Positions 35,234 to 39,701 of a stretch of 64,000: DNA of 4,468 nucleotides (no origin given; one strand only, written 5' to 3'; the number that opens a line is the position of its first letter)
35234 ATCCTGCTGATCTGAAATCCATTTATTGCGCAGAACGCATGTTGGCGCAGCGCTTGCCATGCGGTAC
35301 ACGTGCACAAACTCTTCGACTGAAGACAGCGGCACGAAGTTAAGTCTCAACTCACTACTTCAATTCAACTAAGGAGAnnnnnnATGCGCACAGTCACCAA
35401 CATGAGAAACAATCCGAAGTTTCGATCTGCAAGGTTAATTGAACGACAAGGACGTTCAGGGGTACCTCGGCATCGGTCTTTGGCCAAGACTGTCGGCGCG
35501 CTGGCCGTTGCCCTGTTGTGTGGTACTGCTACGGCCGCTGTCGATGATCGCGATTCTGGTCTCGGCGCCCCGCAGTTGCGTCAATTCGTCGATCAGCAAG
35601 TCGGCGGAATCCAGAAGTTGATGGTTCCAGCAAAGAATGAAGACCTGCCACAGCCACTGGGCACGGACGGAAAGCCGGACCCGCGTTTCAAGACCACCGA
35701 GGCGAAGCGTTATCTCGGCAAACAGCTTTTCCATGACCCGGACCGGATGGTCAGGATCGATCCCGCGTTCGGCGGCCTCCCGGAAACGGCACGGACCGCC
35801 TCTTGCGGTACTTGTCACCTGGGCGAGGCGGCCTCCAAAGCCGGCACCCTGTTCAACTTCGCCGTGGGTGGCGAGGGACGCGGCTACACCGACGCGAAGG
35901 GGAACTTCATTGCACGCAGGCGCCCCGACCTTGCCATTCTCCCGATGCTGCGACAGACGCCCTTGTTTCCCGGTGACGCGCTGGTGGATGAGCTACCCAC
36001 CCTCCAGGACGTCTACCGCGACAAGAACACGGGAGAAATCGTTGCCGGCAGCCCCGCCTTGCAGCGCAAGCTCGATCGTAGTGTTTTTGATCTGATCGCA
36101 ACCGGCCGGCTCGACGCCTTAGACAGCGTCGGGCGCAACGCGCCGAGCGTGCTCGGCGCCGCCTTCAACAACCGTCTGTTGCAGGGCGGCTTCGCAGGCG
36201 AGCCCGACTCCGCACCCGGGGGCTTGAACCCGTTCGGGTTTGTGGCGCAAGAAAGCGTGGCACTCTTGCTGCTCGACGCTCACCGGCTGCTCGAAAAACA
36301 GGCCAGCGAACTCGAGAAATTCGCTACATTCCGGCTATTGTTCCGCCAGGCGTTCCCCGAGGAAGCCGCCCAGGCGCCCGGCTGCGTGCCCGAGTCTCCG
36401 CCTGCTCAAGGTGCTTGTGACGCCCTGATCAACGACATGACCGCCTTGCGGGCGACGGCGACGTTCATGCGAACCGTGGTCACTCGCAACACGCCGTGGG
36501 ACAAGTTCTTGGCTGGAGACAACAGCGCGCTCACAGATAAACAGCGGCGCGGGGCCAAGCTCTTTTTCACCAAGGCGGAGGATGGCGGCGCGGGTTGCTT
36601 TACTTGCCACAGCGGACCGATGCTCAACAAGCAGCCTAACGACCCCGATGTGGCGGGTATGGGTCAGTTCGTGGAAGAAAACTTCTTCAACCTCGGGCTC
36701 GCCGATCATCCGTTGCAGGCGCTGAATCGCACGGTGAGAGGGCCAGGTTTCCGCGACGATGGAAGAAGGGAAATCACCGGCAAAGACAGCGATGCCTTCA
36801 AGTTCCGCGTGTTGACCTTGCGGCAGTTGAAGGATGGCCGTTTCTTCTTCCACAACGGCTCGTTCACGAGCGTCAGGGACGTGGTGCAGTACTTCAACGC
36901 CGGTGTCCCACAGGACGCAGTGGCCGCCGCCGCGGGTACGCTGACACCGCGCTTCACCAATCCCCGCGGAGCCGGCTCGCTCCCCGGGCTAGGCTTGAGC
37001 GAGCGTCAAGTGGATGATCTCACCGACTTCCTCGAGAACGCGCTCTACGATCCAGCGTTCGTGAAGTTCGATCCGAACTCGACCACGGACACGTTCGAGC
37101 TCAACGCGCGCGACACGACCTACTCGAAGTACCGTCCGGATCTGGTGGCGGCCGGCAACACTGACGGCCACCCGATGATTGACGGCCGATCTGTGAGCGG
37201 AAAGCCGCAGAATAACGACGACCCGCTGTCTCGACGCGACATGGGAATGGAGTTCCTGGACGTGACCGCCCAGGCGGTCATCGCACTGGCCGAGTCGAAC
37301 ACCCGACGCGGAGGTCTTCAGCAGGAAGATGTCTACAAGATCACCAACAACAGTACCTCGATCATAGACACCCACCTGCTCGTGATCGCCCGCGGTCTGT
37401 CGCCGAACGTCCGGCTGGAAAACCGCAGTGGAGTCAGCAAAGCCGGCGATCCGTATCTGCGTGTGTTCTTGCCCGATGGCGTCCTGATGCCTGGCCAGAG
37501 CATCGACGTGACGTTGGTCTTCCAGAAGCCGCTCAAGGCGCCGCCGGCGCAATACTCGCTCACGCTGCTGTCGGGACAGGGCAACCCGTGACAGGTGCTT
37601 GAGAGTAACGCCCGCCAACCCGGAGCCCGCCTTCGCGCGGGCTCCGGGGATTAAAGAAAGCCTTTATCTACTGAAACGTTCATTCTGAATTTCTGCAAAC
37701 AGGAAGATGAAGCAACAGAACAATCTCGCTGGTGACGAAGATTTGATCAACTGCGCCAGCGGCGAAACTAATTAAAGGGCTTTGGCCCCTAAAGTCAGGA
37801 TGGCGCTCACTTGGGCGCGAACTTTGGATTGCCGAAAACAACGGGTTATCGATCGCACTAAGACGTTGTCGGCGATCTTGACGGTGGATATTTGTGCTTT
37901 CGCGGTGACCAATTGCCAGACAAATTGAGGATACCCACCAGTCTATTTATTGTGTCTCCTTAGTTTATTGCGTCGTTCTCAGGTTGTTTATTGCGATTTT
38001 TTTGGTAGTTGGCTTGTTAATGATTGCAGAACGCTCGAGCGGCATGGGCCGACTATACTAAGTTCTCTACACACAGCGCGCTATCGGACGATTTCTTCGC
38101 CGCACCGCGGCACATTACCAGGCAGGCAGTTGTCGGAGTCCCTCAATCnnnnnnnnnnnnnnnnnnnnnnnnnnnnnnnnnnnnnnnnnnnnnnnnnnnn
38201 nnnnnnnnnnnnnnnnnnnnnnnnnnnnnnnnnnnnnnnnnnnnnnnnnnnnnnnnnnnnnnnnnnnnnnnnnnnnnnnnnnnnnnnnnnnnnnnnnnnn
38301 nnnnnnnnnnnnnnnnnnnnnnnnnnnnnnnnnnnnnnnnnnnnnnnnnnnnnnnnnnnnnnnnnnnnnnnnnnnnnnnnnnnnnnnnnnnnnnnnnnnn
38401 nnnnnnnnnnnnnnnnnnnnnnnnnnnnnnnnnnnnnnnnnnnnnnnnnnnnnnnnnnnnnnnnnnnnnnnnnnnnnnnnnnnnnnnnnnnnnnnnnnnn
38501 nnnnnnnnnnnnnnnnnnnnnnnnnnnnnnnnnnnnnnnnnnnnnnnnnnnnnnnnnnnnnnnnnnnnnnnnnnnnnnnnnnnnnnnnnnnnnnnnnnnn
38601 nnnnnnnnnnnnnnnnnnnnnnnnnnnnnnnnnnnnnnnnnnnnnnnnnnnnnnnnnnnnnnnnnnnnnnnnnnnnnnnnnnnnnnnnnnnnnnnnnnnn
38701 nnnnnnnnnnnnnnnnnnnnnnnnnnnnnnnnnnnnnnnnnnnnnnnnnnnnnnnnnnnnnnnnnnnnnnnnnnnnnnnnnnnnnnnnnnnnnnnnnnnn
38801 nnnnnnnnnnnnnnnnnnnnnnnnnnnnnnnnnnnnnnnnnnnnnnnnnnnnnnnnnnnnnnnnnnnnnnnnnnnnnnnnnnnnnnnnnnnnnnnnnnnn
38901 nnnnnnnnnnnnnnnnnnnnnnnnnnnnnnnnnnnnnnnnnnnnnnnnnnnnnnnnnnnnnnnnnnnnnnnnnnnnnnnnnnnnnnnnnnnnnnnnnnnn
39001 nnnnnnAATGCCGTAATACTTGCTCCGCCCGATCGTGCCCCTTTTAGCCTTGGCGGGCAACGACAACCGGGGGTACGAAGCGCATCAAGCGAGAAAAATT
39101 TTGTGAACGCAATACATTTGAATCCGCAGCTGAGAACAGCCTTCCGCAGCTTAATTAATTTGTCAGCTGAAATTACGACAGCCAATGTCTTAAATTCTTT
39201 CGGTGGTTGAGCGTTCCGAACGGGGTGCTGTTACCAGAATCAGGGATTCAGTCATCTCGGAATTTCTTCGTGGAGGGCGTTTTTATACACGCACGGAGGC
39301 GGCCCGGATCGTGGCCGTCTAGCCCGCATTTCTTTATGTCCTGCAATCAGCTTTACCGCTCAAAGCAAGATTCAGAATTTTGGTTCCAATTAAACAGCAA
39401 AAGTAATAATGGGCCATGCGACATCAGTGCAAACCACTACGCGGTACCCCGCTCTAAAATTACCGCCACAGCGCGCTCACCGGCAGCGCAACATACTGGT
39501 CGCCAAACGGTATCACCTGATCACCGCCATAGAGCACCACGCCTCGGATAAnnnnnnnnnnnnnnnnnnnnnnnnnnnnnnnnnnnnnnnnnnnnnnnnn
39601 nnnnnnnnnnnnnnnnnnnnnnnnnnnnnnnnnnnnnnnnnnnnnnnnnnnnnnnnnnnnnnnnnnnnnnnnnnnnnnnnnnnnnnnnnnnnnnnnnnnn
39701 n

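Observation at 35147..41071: Duplicated leader with consensus sigma-54 promoter and conserved UAS palindrome in front of two different periplasmic-protein operons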

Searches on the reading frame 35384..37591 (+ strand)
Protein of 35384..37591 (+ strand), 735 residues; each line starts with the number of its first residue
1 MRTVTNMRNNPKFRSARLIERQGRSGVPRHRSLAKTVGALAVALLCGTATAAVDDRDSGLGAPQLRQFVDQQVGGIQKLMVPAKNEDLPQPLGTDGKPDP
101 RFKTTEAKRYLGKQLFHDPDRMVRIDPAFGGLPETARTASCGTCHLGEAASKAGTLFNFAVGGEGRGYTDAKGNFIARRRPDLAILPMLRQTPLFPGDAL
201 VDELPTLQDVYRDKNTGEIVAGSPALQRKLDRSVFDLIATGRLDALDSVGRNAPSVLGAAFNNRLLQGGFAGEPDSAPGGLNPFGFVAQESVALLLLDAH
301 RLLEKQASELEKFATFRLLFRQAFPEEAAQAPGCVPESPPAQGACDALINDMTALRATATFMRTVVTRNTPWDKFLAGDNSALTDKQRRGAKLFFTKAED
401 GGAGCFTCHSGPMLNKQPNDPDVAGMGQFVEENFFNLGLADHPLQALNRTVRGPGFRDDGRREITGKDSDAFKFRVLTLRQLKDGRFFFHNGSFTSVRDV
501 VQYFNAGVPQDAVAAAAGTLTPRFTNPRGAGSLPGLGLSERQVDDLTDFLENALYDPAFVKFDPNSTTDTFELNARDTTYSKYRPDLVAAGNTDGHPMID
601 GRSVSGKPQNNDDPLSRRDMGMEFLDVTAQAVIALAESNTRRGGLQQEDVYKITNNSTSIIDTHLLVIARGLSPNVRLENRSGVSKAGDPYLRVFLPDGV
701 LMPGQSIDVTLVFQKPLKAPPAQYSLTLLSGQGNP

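Call 8: search_protein_families(library=pfam, proteins=[window:35384-37591:+])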
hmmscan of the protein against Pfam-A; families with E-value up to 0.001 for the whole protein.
window:35384-37591:+ (735 aa): 1 family
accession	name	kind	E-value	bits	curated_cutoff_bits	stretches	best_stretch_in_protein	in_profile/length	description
PF03150.19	CCP_MauG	-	6e-11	43.6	25.6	1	107-380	2-148/149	Di-haem cytochrome c peroxidase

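Call 16: find_homologous_proteins(query=window:35384-37591:+)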
Query window:35384-37591:+ (735 aa): 1874 proteins with E <= 0.001 among 8000 candidates; the best 120 are listed.
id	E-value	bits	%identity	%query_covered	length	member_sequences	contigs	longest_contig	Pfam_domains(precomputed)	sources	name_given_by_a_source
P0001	0.0e+0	1591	100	96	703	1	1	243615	PF03150.20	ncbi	ncbi:MAG: cytochrome c peroxidase [Pseudomonadota bacterium]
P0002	0.0e+0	1300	82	97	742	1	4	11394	PF03150.20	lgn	-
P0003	0.0e+0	1244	77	100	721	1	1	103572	PF03150.20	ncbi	-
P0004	0.0e+0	1201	75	96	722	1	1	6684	PF03150.20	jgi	jgi:cytochrome c peroxidase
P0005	0.0e+0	1103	69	99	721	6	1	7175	PF03150.20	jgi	jgi:cytochrome c peroxidase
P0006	0.0e+0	1094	70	99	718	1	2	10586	PF03150.20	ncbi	-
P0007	0.0e+0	1086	70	96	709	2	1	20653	PF03150.20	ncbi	-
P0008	0.0e+0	1085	72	95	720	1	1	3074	PF03150.20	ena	-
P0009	0.0e+0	1081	73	92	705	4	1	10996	PF03150.20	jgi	jgi:cytochrome c peroxidase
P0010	0.0e+0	1076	68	99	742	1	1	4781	PF03150.20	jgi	jgi:cytochrome c peroxidase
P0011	0.0e+0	1075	71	94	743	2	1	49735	PF03150.20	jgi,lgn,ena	-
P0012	0.0e+0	1073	70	94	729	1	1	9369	PF03150.20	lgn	-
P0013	0.0e+0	1072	68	99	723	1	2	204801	PF03150.20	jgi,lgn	jgi:cytochrome c peroxidase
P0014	0.0e+0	1068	71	95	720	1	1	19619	PF03150.20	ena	-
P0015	0.0e+0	1067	71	91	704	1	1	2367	PF03150.20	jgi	-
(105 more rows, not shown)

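Call 17: find_encoding_contigs(protein=P0001, flank=10000, max_places=3)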
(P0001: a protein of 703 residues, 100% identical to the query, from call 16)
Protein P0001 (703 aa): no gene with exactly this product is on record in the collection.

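Call 18: find_encoding_contigs(protein=P0003, flank=10000, max_places=3)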
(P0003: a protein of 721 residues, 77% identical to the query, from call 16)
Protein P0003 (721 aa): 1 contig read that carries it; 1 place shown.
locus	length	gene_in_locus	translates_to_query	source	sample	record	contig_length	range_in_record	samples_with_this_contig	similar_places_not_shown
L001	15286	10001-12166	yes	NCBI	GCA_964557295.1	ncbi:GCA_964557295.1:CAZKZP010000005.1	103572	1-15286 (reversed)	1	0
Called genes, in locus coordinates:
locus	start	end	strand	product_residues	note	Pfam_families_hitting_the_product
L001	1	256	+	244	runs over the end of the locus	PF07804:HipA_C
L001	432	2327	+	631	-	PF00989:PAS, PF13188:PAS_8 (weak), PF13426:PAS_9, PF00158:Sigma54_activat, PF14532:Sigma54_activ_2, PF07728:AAA_5, PF25601:AAA_lid_14, PF02954:HTH_8, +3 more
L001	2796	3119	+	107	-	-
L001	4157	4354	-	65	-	-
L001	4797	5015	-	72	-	-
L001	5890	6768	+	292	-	PF00082:Peptidase_S8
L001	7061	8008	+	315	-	PF18047:PatG_D, PF18065:PatG_C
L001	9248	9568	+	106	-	-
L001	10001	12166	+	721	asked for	PF03150:CCP_MauG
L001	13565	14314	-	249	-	-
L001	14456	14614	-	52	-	-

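Call 19: find_encoding_contigs(protein=P0002, flank=10000, max_places=4)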
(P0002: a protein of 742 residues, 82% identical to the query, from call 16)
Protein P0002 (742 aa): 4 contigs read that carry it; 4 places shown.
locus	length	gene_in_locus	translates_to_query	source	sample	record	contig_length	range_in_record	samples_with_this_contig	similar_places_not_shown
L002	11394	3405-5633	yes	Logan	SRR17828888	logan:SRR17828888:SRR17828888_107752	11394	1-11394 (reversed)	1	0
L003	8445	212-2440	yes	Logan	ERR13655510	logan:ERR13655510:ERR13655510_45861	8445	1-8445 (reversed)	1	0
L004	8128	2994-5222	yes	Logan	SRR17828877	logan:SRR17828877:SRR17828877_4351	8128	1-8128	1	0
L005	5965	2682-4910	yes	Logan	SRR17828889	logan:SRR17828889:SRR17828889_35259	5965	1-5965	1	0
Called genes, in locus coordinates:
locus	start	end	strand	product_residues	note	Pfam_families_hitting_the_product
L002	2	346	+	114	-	?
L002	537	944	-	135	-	PF00903:Glyoxalase (weak), PF22677:Ble-like_N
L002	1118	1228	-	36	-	-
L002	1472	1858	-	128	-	-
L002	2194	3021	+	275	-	PF00378:ECH_1, PF16113:ECH_2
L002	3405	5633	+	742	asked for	PF03150:CCP_MauG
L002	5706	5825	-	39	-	-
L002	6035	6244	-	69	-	-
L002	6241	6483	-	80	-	-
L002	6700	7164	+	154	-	-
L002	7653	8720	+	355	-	PF04392:ABC_sub_bind, PF13458:Peripla_BP_6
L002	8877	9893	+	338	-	PF04392:ABC_sub_bind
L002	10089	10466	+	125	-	-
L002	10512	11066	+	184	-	PF03413:PepSY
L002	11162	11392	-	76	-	?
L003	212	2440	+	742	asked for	PF03150:CCP_MauG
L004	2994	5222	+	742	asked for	PF03150:CCP_MauG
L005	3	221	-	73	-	?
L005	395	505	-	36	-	-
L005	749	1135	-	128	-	-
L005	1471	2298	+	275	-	PF00378:ECH_1, PF16113:ECH_2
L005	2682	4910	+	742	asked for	PF03150:CCP_MauG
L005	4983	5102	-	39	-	-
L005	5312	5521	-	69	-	-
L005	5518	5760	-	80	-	-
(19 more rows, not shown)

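Call 32: search_protein_families(library=pfam, proteins=[L001:9248-9568:+, L001:2796-3119:+, L001:13565-14314:-], max_evalue=0.01)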
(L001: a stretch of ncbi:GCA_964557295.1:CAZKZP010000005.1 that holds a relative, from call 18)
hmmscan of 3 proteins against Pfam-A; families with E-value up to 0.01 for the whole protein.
L001:9248-9568:+ (106 aa): 0 families

L001:2796-3119:+ (107 aa): 0 families

L001:13565-14314:- (249 aa): 0 families

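Call 73: search_solved_structures(query=window:35384-37591:+, max_evalue=0.01)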
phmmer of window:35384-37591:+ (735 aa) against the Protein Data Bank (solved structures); distinct sequences matched with E-value up to 0.01: 16.
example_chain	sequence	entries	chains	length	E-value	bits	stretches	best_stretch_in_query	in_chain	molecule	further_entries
3o5c_A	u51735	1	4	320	2.9e-11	45.6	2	356-414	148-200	Cytochrome c551 peroxidase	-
6fu3_A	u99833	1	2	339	1e-09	40.4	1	322-498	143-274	Protein CcpR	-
6qkn_A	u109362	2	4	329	1.2e-09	40.2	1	321-499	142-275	Cytochrome-c peroxidase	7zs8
2c1u_A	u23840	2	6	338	1.7e-08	36.3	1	356-502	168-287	DI-HAEM CYTOCHROME C PEROXIDASE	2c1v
6e1c_A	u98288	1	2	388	3.9e-08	35.2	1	350-552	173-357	Di-heme enzyme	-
1nml_A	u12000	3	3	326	4.2e-08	35.1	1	357-503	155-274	di-haem cytochrome c peroxidase | Cytochrome c peroxidase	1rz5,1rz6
1iqc_A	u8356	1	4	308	5.8e-08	34.6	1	352-415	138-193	di-heme peroxidase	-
1eb7_A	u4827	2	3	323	9.3e-08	34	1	353-503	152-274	CYTOCHROME C551 PEROXIDASE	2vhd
4aao_A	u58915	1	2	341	1.9e-07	32.9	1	343-506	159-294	CYTOCHROME C551 PEROXIDASE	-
3hq6_A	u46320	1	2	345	2e-07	32.8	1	355-506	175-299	Cytochrome c551 peroxidase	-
4aal_A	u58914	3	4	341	2.1e-07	32.8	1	343-506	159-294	CYTOCHROME C551 PEROXIDASE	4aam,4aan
3hq9_A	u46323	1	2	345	2.2e-07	32.7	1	355-506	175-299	Cytochrome c551 peroxidase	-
3hq8_A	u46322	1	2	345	2.3e-07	32.7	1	355-506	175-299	Cytochrome c551 peroxidase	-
9qdt_A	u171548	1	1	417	4.8e-07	31.6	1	357-421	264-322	Probable cytochrome c peroxidase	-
3hq7_A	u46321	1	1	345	5.1e-07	31.5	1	355-506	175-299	Cytochrome c551 peroxidase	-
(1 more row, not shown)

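Call 78: search_protein_families(library=ncbifam, proteins=[window:35384-37591:+], max_evalue=0.00001)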
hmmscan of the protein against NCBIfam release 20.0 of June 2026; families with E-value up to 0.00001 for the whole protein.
window:35384-37591:+ (735 aa): 3 families
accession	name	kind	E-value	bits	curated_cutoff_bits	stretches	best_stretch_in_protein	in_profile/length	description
TIGR04039.1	MXAN_0977_Heme2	hypoth_equivalog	9.8e-26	90.6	362.85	1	309-561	111-328/336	MbnH family di-heme enzyme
TIGR03981.2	SAM_quin_mod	hypoth_equivalog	9e-20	70.9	340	1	356-414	234-289/411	His-Xaa-Ser system-associated MauG-like protein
TIGR03791.1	TTQ_mauG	equivalog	2e-12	46.9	443.85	1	349-411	121-178/291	tryptophan tryptophylquinone biosynthesis enzyme MauG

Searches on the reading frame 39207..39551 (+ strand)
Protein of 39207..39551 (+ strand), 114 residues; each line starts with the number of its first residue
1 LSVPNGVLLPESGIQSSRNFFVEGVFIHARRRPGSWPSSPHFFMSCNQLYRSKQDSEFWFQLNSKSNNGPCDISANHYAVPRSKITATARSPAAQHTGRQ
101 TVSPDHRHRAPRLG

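Call 7: search_protein_families(library=pfam, proteins=[window:39207-39551:+])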
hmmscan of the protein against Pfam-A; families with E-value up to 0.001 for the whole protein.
window:39207-39551:+ (114 aa): 0 families
